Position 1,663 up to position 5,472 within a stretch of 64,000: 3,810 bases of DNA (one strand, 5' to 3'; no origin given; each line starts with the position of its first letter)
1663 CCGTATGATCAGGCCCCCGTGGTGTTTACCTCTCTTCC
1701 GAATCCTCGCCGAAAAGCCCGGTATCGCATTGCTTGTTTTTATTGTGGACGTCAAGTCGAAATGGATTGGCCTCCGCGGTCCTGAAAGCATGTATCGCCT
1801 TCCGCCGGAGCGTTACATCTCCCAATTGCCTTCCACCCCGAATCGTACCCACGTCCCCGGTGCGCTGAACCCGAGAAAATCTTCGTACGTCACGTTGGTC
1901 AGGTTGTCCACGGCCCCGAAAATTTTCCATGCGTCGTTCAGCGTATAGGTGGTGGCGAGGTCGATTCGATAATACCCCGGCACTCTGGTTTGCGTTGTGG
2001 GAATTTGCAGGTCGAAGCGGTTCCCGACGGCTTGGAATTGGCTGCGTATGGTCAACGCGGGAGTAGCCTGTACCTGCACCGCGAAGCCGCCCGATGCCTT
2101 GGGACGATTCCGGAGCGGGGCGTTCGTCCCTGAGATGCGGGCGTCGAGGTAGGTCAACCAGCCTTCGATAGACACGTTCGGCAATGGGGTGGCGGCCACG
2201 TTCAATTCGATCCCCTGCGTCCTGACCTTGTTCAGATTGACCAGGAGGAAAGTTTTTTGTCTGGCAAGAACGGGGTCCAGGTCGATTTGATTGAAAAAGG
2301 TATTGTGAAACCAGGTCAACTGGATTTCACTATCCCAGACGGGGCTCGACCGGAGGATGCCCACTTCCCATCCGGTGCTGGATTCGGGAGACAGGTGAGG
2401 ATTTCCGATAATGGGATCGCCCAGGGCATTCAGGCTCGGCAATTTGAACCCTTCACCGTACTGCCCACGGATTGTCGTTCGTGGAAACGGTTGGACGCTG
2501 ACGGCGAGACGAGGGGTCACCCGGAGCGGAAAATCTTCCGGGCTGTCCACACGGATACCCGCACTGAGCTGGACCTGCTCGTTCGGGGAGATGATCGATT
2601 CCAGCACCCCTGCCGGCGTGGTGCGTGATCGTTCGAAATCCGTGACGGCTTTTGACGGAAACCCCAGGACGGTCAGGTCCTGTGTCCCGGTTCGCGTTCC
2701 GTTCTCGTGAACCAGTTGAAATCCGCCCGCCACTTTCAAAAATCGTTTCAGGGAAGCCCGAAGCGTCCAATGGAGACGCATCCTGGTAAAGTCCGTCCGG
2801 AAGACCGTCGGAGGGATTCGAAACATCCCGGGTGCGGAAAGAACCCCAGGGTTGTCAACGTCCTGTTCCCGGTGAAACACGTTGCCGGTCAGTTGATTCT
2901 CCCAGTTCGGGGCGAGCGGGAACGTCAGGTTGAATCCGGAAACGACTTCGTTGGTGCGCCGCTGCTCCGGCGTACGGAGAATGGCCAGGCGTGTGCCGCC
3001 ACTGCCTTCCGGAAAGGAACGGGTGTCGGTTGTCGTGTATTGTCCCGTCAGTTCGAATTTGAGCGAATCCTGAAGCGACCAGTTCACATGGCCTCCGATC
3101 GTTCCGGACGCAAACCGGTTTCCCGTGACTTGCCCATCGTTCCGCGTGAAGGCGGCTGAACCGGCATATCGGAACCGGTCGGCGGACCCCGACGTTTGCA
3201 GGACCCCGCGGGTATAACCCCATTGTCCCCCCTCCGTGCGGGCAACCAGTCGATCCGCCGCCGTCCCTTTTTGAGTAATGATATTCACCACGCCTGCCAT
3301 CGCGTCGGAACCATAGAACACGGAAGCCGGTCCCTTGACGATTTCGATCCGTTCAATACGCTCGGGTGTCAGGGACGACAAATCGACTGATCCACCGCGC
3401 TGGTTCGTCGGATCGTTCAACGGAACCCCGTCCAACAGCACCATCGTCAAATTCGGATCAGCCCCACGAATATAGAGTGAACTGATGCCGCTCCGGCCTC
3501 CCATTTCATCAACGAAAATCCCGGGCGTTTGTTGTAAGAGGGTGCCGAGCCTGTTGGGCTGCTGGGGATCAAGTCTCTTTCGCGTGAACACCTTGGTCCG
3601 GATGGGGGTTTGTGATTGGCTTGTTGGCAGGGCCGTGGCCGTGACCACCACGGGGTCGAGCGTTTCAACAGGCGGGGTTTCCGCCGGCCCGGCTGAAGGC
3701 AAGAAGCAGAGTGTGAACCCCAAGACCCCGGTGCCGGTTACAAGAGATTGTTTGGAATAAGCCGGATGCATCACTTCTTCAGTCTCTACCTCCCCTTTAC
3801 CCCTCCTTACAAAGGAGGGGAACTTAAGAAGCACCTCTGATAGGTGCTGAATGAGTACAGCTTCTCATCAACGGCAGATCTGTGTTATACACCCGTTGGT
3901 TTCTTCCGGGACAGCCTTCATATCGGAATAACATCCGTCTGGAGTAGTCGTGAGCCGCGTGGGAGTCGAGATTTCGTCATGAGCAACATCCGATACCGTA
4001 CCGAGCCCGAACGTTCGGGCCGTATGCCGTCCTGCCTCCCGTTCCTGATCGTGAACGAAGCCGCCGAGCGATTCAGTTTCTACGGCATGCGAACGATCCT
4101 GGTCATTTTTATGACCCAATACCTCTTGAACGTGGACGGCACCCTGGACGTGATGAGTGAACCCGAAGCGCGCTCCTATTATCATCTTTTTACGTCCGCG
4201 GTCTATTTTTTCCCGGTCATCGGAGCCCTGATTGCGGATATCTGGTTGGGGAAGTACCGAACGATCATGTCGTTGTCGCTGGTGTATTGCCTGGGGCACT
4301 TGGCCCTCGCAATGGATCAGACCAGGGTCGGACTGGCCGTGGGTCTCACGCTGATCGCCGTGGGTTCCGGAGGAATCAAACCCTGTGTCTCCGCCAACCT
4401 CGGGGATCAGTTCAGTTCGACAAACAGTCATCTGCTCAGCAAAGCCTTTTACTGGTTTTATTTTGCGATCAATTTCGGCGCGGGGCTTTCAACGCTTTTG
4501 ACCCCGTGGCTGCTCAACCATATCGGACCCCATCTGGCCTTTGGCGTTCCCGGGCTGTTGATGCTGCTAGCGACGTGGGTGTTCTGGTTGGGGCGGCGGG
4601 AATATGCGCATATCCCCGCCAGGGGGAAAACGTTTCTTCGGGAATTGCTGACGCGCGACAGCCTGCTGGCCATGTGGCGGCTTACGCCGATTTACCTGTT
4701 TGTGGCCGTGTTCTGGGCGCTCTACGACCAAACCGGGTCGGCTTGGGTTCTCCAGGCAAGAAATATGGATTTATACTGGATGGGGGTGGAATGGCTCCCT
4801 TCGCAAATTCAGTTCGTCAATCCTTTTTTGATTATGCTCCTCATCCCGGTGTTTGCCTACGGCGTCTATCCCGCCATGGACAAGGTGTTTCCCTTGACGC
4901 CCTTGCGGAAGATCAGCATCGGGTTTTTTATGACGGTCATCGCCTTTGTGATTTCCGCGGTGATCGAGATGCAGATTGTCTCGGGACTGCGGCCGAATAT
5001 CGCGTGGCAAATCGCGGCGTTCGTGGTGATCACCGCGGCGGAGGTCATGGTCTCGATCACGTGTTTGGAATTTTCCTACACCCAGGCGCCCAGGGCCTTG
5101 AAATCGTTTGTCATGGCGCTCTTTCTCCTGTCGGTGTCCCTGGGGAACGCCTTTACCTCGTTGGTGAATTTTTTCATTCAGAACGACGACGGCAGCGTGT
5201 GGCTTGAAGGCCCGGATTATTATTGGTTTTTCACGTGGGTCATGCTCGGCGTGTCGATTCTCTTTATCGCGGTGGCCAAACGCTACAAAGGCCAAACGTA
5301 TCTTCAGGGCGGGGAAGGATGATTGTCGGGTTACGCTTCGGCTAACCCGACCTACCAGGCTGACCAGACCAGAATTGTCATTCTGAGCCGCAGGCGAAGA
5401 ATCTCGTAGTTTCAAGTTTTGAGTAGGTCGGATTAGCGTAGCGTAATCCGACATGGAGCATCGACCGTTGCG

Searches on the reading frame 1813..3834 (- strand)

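Call 59: search_protein_families(library=pfam, proteins=[window:1813-3834:-], max_evalue=0.00001)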
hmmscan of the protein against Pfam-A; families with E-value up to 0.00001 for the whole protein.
window:1813-3834:- (673 aa): 3 families
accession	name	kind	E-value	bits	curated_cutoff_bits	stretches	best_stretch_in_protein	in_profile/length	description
PF00593.30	TonB_dep_Rec_b-barrel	-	2.5e-39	136.8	27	1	247-645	19-436/436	TonB dependent receptor-like, beta-barrel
PF07715.20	Plug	-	1e-26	94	23.9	1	73-182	2-107/107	TonB-dependent Receptor Plug Domain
PF14905.12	OMP_b-brl_3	-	1.1e-08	35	27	1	476-647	208-375/408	Outer membrane protein beta-barrel family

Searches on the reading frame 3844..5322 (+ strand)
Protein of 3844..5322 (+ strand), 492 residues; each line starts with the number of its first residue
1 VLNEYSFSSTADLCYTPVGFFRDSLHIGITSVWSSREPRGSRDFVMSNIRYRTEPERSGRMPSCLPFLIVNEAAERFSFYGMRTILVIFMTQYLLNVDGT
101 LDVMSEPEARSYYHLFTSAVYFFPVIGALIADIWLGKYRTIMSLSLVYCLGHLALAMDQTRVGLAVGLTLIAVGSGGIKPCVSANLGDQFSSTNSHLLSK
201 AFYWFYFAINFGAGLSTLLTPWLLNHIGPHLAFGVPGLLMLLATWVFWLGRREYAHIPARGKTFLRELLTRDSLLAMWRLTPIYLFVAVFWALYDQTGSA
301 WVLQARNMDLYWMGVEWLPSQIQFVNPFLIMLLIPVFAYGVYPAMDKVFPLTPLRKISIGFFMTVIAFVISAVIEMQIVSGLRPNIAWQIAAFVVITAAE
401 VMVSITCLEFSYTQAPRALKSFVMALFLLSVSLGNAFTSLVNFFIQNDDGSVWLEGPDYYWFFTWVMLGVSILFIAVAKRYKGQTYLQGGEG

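Call 59: search_protein_families(library=pfam, proteins=[window:3844-5322:+], max_evalue=0.00001)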
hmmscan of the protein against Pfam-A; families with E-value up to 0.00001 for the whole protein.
window:3844-5322:+ (492 aa): 2 families
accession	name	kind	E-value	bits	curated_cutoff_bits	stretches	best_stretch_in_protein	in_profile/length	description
PF00854.27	PTR2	-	6.2e-79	266.1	27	2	276-447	200-381/392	POT family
PF07690.21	MFS_1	-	1.3e-13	51.1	33.4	1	79-437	8-345/347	Major Facilitator Superfamily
